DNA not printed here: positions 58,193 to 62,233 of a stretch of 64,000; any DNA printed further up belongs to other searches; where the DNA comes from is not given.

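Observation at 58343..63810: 1246-aa multicopper oxidase with long C-terminal extension, preceded by a Sco1-cytochrome c-PCuAC triple-fusion copper chaperone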

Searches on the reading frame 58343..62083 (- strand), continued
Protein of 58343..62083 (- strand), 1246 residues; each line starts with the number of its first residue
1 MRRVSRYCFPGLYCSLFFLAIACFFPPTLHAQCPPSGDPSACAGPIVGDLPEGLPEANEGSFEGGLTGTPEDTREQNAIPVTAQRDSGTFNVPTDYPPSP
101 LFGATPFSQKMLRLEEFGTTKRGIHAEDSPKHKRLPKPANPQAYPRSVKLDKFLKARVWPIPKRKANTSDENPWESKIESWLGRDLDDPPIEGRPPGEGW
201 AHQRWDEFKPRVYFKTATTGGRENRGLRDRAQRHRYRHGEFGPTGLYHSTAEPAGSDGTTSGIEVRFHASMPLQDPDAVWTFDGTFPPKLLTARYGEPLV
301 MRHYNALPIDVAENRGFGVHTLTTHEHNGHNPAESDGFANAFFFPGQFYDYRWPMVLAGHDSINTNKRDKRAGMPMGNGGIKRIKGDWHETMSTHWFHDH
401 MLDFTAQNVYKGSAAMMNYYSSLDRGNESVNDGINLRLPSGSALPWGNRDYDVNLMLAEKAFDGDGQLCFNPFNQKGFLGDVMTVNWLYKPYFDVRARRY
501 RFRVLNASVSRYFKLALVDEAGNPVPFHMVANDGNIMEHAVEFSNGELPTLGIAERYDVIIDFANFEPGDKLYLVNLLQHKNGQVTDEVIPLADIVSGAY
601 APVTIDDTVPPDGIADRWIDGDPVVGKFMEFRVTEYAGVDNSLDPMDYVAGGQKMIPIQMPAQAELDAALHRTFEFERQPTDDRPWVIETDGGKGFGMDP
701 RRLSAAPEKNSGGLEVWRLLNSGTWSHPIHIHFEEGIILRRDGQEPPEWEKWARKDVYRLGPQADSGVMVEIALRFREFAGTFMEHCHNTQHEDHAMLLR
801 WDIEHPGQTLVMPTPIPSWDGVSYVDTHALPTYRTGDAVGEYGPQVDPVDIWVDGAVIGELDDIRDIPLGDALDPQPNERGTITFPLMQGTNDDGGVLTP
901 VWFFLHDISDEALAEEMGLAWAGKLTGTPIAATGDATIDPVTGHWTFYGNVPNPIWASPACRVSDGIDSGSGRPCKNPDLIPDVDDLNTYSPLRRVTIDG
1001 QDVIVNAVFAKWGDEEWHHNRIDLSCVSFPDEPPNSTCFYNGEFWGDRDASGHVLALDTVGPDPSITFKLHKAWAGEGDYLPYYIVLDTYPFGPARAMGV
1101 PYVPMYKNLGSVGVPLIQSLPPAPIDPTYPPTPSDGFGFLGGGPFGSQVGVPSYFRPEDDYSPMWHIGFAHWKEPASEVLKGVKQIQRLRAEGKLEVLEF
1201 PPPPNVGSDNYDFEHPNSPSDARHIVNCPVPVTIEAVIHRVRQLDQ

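Call 9: search_solved_structures(query=window:58343-62083:-, max_evalue=0.01, show_alignments=1)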
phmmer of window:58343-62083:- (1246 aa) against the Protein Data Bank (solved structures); distinct sequences matched with E-value up to 0.01: 62 (the best 60 are shown).
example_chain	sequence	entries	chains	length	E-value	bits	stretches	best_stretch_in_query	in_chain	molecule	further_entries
8rtq_AAA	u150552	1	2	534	5.6e-35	123.6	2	390-612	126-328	Bilirubin oxidase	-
2xll_A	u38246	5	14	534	2.8e-34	121.3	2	390-612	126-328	BILIRUBIN OXIDASE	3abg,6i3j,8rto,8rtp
6iqz_A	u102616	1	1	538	3e-34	121.2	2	390-612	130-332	Bilirubin oxidase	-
8rtr_AAA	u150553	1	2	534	4e-34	120.8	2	391-612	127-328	Bilirubin oxidase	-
6iqx_A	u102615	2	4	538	1.4e-33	119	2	390-612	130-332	Bilirubin oxidase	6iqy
6i3l_A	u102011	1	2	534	2.7e-33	118.1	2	390-612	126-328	Bilirubin oxidase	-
6i3k_A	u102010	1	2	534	4.4e-33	117.3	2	390-612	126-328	Bilirubin oxidase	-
8z59_A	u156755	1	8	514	5.3e-25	90.6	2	384-591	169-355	Bilirubin oxidase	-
8z5b_A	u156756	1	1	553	5.1e-24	87.3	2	393-578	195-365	Multicopper oxidase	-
7z5p_A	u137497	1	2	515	6.4e-23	83.7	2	389-568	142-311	Copper oxidase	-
6ttd_A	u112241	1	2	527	7.4e-23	83.5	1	393-802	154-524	Multicopper oxidase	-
6syy_A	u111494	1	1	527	9.4e-23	83.1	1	393-802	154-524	Periplasmic cell division protein (SufI)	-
2wsd_A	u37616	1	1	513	3.1e-22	81.4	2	395-577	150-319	SPORE COAT PROTEIN A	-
9bd5_A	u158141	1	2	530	3.2e-22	81.3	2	393-574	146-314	Spore coat protein A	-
1gsk_A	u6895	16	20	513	4e-22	81.1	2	395-577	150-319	SPORE COAT PROTEIN A | COTA LACCASE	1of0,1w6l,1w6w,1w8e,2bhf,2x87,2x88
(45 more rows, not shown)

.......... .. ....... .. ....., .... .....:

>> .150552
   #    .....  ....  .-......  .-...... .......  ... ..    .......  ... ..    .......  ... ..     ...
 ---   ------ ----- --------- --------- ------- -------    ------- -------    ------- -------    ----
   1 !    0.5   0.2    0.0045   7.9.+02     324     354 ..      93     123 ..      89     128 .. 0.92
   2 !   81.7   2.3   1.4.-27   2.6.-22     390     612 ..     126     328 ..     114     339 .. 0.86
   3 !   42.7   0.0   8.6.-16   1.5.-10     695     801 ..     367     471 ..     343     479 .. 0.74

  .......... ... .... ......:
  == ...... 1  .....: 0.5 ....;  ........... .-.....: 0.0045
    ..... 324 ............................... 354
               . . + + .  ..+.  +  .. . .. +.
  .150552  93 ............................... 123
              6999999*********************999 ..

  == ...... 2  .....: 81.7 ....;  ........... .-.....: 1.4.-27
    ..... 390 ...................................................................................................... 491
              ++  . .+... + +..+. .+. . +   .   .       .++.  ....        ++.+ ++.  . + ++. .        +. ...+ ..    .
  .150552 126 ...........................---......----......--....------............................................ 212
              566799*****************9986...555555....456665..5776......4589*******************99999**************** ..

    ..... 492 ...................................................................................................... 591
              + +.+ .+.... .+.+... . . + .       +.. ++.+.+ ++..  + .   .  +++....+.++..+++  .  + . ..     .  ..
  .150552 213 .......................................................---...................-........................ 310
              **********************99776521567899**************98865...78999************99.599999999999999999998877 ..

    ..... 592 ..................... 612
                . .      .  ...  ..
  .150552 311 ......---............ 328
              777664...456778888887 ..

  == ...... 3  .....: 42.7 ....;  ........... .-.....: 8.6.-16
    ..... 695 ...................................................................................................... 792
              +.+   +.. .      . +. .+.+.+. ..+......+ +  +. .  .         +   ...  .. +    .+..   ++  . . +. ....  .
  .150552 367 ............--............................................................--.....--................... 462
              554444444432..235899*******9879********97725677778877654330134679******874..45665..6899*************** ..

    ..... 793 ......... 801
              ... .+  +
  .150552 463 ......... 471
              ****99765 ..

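Call 11: find_related_loci(query=A1, collection=genome_contigs, flank=10000)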
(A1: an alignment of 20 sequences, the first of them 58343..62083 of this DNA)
Query A1 (1246 aa) in genome_contigs; peptide patterns used: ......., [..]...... (x = any residue, [..] = any of these).
600 stretches matched a pattern (row limit reached: there are more); 583 encode a relative of the query (tblastn E <= 1e-3); the best 80 are kept; 80 distinct loci.
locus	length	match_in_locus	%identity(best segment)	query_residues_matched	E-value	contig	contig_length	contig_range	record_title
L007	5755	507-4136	70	35-1243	0e+0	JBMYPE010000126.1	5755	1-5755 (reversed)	MAG: Kangiellaceae bacterium isolate ME_XS_2307_bin_18 ME_XS_2307_bin_18_140, whole genome shotgun sequence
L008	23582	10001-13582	70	30-1244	0e+0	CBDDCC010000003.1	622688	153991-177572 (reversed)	MAG: Rhodospirillales bacterium isolate 49eb7ec8-7e6e-496e-ac33-4637e083baf7 genome assembly, contig: contig_3, whole ge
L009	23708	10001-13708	68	12-1243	0e+0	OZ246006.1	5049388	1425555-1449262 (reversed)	MAG: Kangiellaceae bacterium isolate bc4e15d3-8690-4727-bacd-7ca0b6a83e12 genome assembly, chromosome: 1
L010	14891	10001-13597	68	34-1246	0e+0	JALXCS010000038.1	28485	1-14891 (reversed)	MAG: Methylomonas sp. isolate T2_metabat2_scaf2bin.191 T2_NODE_1209_length_28485_cov_1.764899, whole genome shotgun sequ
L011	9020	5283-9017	66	3-1246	0e+0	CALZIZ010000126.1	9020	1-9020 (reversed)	MAG: uncultured Desulfuromonadales bacterium isolate FO_M_Desulfobacterota_25 genome assembly, contig: scaffold_6515, wh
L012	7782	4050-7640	70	38-1243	0e+0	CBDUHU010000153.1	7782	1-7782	MAG TPA_asm: uncultured Kangiellaceae bacterium isolate SRR22808129_binner12_Refined_85 genome assembly, contig: ERZ2504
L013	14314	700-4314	69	40-1243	0e+0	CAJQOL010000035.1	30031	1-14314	MAG: uncultured Kangiellaceae bacterium isolate 10_20180511_Bin_METABAT_33_1 genome assembly, contig: c_000017126705, wh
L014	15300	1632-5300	67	19-1243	0e+0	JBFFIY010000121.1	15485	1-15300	MAG: Enterobacterales bacterium isolate Mix_mud17.2022.03.18 k141_256857_length_15485_cov_10.0418, whole genome shotgun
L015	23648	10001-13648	67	12-1244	0e+0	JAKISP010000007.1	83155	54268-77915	MAG: Gammaproteobacteria bacterium isolate D96SM.bin.20 NODE_157_length_83155_cov_19.814316, whole genome shotgun sequen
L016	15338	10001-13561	67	38-1244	0e+0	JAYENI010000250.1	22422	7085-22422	MAG: Pseudomonadota bacterium isolate MAG059 MAG059_250, whole genome shotgun sequence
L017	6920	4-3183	69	162-1244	0e+0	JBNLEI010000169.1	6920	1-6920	MAG: Methylococcaceae bacterium isolate C1C2.bin.3.orig k141_78648, whole genome shotgun sequence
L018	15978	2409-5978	63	33-1246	0e+0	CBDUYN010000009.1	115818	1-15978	MAG TPA_asm: uncultured bacterium isolate SRR22302374_binner12_Refined_89 genome assembly, contig: ERZ26661914.44, whole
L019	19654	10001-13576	63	57-1246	0e+0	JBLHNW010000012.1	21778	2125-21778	MAG: Paraglaciecola sp. isolate 3300055726_35 Ga0535650_0003187, whole genome shotgun sequence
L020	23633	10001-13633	62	31-1243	0e+0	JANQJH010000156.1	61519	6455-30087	MAG: Verrucomicrobiales bacterium isolate PL25a_bin.108 k99_748694, whole genome shotgun sequence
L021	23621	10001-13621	63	48-1246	0e+0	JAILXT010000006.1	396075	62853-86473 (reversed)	MAG: Agarilytica sp. isolate PHBVgamm1 PHBVgamm1_contig_6, whole genome shotgun sequence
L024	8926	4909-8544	61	43-1246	0e+0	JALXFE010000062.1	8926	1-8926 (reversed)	MAG: Thermoanaerobaculia bacterium isolate V2_maxbin2_scaf2bin.072 V2_NODE_1157_length_8926_cov_7.650528, whole genome s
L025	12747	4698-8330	61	38-1246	0e+0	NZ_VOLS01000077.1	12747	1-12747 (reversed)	Colwellia sp. C1TZA3 NODE_77_length_12747_cov_116.297, whole genome shotgun sequence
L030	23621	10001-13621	63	48-1246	0e+0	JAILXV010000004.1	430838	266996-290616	MAG: Agarilytica sp. isolate PHBVgamm3 PHBVgamm3_contig_4, whole genome shotgun sequence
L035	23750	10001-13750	59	3-1246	0e+0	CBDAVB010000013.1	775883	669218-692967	MAG: Parashewanella sp. isolate 02d7260b-6f33-47c9-92c3-bf56a625e1d3 genome assembly, contig: contig_13, whole genome sh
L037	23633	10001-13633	69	34-1246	0e+0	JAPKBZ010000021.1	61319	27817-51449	MAG: Myxococcota bacterium isolate ANT-51 NODE_218_length_61319_cov_19.788832, whole genome shotgun sequence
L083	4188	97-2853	52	5-836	0e+0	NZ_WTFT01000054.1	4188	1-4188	Pseudomonas izuensis strain IzPS43_3003 3003-PS43-Suruga_S7_L001_R1_001_(paired)_contig_54, whole genome shotgun sequenc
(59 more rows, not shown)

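Call 23: find_homologous_proteins(query=L083:67-3471:+)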
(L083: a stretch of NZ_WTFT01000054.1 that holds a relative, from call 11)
Query L083:67-3471:+ (1135 aa): 4356 proteins with E <= 0.001 among 8000 candidates; the best 120 are listed.
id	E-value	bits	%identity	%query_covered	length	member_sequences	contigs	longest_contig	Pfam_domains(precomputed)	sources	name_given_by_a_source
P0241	0.0e+0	2678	100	100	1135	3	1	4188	PF07731.21,PF17963.8,PF17803.8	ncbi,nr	nr:multicopper oxidase domain-containing protein [Pseudomonas izuensis]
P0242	0.0e+0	2504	93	99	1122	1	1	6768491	PF07731.21,PF17963.8,PF17803.8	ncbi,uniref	ncbi:Ig-like domain-containing protein [Pseudomonas putida]|uniref:Ig-like domain-containing protein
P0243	0.0e+0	2424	89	100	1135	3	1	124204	PF07731.21,PF17963.8,PF17803.8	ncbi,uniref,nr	ncbi:multicopper oxidase domain-containing protein [Pseudomonas sp. REP124]|uniref:Ig-like domain-co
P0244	0.0e+0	2418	89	100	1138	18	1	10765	PF07731.21,PF17963.8,PF17803.8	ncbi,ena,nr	nr:multicopper oxidase domain-containing protein [Pseudomonas sp. KK4]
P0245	0.0e+0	2365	87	100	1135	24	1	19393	PF07731.21,PF17963.8,PF17803.8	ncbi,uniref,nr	ncbi:Ig-like domain-containing protein [Pseudomonas sp. C2B4]|uniref:Ig-like domain-containing prote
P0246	0.0e+0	2353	87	100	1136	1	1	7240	PF07731.21,PF17963.8,PF17803.8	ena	-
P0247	0.0e+0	2345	86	100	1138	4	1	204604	PF07731.21,PF17963.8,PF17803.8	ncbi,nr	ncbi:FtsP/CotA-like multicopper oxidase with cupredoxin domain [Pseudomonas sp. SJZ080]|nr:multicopp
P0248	0.0e+0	2323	86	98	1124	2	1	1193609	PF07731.21,PF17963.8,PF17803.8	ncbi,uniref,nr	ncbi:Cell division protein FtsP [Pseudomonas fluorescens]|uniref:Cell division protein FtsP n=2 Tax=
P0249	0.0e+0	2295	84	100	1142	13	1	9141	PF07731.21,PF17963.8,PF17803.8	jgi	-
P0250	0.0e+0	2287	84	100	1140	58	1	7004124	PF07731.21,PF17963.8,PF17803.8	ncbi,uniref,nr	ncbi:Ig-like domain-containing protein [Pseudomonas sp. WJP1]|uniref:Ig-like domain-containing prote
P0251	0.0e+0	2284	85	100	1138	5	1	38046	PF07731.21,PF17963.8,PF17803.8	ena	-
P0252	0.0e+0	2283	84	100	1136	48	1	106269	PF07731.21,PF17963.8,PF17803.8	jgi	-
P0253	0.0e+0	2272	83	100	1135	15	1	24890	PF07731.21,PF17963.8,PF17803.8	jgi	jgi:FtsP/CotA-like multicopper oxidase with cupredoxin domain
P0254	0.0e+0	2257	83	100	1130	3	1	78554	PF07731.21,PF17963.8,PF17803.8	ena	-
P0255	0.0e+0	2253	82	100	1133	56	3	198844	PF07731.21,PF17963.8,PF17892.8,PF17803.8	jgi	jgi:FtsP/CotA-like multicopper oxidase with cupredoxin domain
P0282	0.0e+0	2053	75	100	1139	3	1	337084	PF07731.21,PF17963.8,PF17892.8,PF17803.8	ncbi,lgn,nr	ncbi:multicopper oxidase domain-containing protein [Pseudomonas putida]|nr:multicopper oxidase domai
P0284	0.0e+0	2051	75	100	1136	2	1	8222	PF07731.21,PF17963.8,PF17892.8,PF17803.8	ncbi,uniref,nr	ncbi:multicopper oxidase domain-containing protein [Pseudomonas putida]|uniref:Ig-like domain-contai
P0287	0.0e+0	2043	76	99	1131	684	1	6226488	PF07731.21,PF17963.8,PF17892.8,PF17803.8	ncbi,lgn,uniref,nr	ncbi:MAG: Ig-like domain-containing protein [Candidatus Pseudomonas phytovorans]|uniref:Ig-like doma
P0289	0.0e+0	2041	76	98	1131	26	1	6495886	PF07731.21,PF17963.8,PF17892.8,PF17803.8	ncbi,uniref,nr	ncbi:copper oxidase [Pseudomonas putida]|uniref:Copper oxidase n=1 Tax=Pseudomonas putida TaxID=303 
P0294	0.0e+0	2031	75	100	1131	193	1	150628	PF07731.21,PF17963.8,PF17892.8,PF17803.8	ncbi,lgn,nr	ncbi:multicopper oxidase domain-containing protein [Pseudomonas putida]|nr:multicopper oxidase domai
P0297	0.0e+0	2027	76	98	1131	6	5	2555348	PF07731.21,PF17963.8,PF17892.8,PF17803.8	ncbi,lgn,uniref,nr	ncbi:copper oxidase [Pseudomonas putida]|uniref:Copper oxidase n=1 Tax=Pseudomonas putida TaxID=303 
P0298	0.0e+0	2027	75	99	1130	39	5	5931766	PF07731.21,PF17963.8,PF17892.8,PF17803.8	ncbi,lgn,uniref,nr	ncbi:multicopper oxidase domain-containing protein [Pseudomonas sp. SWRI59]|uniref:Ig-like domain-co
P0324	0.0e+0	1684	76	81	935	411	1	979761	PF07731.21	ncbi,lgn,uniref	ncbi:manganese oxidase [Pseudomonas sp. IT-P100]|uniref:multicopper oxidase domain-containing protei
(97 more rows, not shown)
